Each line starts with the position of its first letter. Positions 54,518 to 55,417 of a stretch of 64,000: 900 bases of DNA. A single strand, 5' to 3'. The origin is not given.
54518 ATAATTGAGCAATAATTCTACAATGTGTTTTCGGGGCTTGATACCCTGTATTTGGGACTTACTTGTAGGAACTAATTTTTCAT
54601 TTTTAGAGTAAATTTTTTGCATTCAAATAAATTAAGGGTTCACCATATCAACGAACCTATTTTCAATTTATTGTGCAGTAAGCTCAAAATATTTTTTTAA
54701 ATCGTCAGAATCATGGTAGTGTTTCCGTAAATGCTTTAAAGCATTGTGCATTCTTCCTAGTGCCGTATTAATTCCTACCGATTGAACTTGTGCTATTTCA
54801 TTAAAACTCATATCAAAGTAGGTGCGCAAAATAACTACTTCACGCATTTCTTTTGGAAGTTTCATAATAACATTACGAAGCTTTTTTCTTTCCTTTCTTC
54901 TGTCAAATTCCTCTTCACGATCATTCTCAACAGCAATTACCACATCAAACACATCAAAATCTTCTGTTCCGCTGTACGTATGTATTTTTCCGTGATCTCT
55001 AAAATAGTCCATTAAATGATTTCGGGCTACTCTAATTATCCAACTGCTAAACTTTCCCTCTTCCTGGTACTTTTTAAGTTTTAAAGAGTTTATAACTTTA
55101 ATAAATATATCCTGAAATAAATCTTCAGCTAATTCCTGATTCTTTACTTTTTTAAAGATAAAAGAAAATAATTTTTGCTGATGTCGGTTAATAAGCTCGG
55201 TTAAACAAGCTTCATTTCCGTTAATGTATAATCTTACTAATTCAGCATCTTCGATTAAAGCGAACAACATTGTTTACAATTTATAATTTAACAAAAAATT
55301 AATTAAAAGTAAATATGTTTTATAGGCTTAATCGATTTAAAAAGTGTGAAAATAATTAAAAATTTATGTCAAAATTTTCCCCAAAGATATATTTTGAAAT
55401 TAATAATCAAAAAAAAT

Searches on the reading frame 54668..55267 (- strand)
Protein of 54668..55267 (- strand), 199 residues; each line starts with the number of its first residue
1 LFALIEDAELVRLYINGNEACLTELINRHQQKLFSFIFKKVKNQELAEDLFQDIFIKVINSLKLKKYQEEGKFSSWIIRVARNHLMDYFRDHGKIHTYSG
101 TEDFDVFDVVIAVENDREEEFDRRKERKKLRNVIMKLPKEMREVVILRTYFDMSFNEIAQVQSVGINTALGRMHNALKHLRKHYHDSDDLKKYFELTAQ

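Call 10: search_protein_families(library=pfam, proteins=[window:54668-55267:-], max_evalue=0.00001)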
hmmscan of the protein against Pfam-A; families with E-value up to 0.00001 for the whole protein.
window:54668-55267:- (199 aa): 2 families
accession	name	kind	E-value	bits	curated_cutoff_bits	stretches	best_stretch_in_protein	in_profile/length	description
PF04542.20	Sigma70_r2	-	7.3e-16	58.2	24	1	25-94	1-70/71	Sigma-70 region 2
PF08281.18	Sigma70_r4_2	-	1.8e-08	34.3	25.7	1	128-180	2-54/54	Sigma-70, region 4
